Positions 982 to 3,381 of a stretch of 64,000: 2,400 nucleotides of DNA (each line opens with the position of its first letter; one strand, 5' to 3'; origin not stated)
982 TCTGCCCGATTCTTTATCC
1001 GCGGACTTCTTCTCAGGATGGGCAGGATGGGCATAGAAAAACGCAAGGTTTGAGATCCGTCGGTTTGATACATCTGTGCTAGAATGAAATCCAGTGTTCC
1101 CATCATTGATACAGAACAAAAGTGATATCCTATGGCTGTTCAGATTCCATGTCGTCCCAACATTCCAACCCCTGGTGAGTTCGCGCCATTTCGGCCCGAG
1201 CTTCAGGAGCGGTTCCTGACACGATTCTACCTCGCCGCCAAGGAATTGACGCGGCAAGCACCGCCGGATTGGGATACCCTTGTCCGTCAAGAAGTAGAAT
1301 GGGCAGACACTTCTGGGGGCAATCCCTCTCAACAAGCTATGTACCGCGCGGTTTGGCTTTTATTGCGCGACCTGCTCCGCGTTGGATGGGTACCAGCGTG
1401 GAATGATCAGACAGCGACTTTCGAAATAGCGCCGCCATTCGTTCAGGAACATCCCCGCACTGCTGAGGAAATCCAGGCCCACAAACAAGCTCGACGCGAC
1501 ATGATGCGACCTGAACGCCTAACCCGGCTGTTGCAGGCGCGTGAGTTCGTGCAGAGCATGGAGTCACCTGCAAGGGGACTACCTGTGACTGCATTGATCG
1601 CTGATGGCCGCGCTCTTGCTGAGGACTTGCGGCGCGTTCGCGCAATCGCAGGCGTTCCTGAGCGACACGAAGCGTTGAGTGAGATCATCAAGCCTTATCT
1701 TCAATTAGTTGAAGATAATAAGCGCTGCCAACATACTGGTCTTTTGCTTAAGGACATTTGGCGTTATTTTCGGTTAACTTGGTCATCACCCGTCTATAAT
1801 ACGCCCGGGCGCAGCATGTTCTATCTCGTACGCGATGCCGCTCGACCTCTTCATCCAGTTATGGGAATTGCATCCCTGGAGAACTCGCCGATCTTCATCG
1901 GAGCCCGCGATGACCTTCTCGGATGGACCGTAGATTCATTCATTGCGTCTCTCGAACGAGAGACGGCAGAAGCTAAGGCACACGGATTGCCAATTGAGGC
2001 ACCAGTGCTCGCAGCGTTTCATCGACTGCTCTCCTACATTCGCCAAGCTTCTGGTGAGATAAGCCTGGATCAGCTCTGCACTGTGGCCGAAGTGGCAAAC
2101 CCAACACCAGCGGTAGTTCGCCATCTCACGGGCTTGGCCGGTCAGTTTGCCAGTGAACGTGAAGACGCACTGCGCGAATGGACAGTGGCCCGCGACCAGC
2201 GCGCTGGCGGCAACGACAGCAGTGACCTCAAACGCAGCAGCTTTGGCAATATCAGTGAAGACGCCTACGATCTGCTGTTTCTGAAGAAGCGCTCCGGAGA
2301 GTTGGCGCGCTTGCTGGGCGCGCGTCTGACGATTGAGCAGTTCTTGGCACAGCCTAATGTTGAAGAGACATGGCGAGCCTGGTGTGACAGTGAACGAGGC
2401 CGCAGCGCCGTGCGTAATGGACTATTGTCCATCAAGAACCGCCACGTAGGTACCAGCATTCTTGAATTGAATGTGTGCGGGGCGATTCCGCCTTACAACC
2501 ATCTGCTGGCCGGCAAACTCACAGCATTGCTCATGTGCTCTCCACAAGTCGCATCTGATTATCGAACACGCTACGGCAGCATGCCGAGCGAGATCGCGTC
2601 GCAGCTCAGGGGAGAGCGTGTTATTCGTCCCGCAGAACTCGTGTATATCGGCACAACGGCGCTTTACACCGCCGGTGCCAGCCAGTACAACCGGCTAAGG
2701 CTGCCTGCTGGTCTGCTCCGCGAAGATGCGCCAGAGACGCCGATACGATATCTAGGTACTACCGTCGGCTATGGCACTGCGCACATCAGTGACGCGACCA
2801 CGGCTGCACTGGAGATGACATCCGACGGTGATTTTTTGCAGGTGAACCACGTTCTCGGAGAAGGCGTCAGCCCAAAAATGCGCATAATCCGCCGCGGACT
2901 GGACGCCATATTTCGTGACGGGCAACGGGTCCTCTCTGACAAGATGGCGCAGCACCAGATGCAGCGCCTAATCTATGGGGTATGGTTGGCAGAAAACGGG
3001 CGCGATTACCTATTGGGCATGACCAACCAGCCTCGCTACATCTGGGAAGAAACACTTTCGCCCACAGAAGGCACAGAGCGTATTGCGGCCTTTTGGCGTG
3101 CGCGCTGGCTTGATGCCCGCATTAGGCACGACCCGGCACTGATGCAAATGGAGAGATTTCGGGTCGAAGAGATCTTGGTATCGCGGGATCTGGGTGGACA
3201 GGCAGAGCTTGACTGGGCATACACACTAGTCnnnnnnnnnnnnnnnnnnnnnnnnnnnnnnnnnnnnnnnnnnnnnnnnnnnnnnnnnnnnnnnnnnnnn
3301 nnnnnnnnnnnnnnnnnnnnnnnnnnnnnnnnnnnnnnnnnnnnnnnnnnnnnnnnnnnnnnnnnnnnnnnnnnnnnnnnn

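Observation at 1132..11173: DruA-fused DndFGH-like three-gene defence operon with no modification module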

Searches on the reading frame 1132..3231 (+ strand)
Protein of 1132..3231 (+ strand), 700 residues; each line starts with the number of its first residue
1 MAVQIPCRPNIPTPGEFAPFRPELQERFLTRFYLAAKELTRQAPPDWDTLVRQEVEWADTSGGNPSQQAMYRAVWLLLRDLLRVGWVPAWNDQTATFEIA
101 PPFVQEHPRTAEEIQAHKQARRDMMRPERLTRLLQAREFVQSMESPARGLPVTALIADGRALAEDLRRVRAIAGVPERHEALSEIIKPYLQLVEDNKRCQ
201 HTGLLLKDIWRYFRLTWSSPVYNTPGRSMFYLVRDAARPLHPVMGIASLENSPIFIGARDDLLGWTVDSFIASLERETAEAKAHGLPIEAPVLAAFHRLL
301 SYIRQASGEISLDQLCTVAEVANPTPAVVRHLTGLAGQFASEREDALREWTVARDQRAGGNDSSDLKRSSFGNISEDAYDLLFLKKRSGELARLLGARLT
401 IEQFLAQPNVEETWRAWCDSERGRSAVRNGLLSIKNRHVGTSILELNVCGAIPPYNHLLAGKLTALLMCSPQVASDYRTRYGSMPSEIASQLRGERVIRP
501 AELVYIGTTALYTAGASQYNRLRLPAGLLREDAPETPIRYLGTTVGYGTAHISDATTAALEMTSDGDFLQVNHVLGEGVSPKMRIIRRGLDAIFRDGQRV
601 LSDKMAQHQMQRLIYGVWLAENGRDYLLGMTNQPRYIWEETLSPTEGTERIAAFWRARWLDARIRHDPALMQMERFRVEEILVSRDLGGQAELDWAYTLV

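Call 69: predict_structure(alignment_id=A5)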
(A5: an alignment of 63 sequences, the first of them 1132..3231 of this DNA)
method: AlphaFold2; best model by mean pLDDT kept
length: 700 residues; sequences in the alignment: 63
mean_pLDDT: 88.2   pTM: 0.86
mean pLDDT of the five models: 88.2, 87.9, 86.9, 86.9, 85.6
residues with pLDDT >= 90: 447; 70-90: 186; 50-70: 46; < 50: 21
segments of 3 or more residues with pLDDT < 50: 1-13, 567-572
pLDDT, mean of each block of 10 residues (from residue 1): 30 69 93 96 90 92 89 94 89 93 74 83 81 87 95 97 98 97 98 96 96 80 74 97 96 86 96 97 96 97 96 96 97 96 87 83 79 83 94 98 96 96 97 90 88 94 96 97 90 91 93 73 95 96 71 84 63 53 79 84 72 91 95 95 98 97 96 93 83 63
secondary structure, 60 per line:
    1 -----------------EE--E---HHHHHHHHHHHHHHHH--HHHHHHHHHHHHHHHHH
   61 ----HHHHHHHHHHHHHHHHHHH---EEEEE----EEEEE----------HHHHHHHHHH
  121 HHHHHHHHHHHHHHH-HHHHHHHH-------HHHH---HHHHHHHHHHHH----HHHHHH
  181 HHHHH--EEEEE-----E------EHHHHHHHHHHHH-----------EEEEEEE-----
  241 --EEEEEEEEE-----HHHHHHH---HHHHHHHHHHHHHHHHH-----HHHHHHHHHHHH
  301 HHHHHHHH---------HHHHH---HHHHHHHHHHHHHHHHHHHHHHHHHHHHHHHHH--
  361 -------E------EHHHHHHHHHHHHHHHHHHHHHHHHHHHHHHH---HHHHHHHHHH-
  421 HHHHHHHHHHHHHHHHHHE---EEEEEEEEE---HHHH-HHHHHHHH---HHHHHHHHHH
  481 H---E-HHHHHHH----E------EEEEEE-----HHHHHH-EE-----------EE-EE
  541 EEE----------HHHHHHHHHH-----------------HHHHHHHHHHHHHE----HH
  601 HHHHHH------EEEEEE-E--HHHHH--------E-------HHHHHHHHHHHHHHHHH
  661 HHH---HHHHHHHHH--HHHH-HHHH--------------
elements in order (helices of 4 or more, strands of 3 or more residues): H26-41 H44-60 H65-83 E87-91 E96-100 H111-135 H137-144 H152-155 H159-170 H175-185 E188-192 H206-217 E229-235 E243-251 H257-263 H267-283 H289-308 H318-322 H326-358 H376-406 H410-419 H421-438 E443-451 H455-458 H460-467 H471-481 H487-493 E505-510 H516-521 E539-543 H554-563 H581-593 H599-606 E613-618 H623-627 H644-663 H667-675 H678-681 H683-686

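Call 75: fold_search(model_id=the predicted structure, library=pdb)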
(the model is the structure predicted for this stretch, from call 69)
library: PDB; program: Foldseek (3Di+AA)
matches with E <= 10: 140; with E <= 0.001: 0
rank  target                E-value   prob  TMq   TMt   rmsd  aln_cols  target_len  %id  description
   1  6r7r_C                3.4e-01  0.08  0.09  0.14  27.2       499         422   10  Crystal structure of the glutamate transporter homologue GltTk in complex with D-aspartate (released 2019-04-17)
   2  7usd_B                3.4e-01  0.08  0.11  0.08  37.3       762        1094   10  Cryo-EM structure of D-site Rac1-bound WAVE Regulatory Complex (released 2022-09-21)
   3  8zxk_C                4.1e-01  0.04  0.07  0.09  31.8       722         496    9  Cryo-EM structure of trimethylamine transporter TmaT binding with TMA (released 2024-11-06)
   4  8zxk_B                4.1e-01  0.04  0.07  0.09  31.4       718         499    8  Cryo-EM structure of trimethylamine transporter TmaT binding with TMA (released 2024-11-06)
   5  4c0e_D                4.6e-01  0.06  0.08  0.10  27.9       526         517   11  Structure of the NOT1 superfamily homology domain from Chaetomium thermophilum (released 2013-10-09)
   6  8zw8_A                7.7e-01  0.03  0.07  0.09  31.1       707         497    9  Cryo-EM structure of trimethylamine transporter TmaT (released 2024-11-06)
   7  9mg8_B                9.6e-01  0.07  0.10  0.15  28.7       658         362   11  Crystal Structure of b-iTHR-110 (released 2025-12-17)
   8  8tl7_A                1.0e+00  0.04  0.09  0.09  30.7       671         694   11  CryoEM Structure of a Computationally Designed T3 Tetrahedral Nanocage (released 2024-03-13)
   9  6kri_B                1.2e+00  0.07  0.09  0.10  30.5       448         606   11  Crystal Structure of Acyl-CoA Dehydrogenase FadE5 from Mycobacteria smegmatis with product released (released 2020-07-01)
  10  7rwj_A                1.3e+00  0.03  0.11  0.12  33.7       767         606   10  afTMEM16 in C22 lipid nanodiscs with MSP2N2 scaffold protein in the presnece of Ca2+ (released 2022-05-18)
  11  9hqv_Yk               1.4e+00  0.02  0.08  0.08  34.1       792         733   11  Cryo-EM structure of the small subunit of the mitochondrial ribosome from Toxoplasma gondii (released 2025-06-11)
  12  8afa_A                1.5e+00  0.04  0.09  0.14  27.7       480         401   10  Cryo-EM structure of a substrate-bound glutamate transporter homologue GltTk encapsulated within a nanodisc (released 2023-04-05)
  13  8afa_B                1.5e+00  0.04  0.09  0.13  27.6       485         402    9  Cryo-EM structure of a substrate-bound glutamate transporter homologue GltTk encapsulated within a nanodisc (released 2023-04-05)
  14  8oyy_A                1.5e+00  0.04  0.07  0.14  27.2       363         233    9  De novo designed soluble GPCR-like fold GLF_32 (released 2023-10-18)
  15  8y6h_A                1.5e+00  0.02  0.09  0.10  33.3       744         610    9  P-glycoprotein in complex with UIC2 Fab and triple elacridar molecules in LMNG detergent (released 2024-04-17)
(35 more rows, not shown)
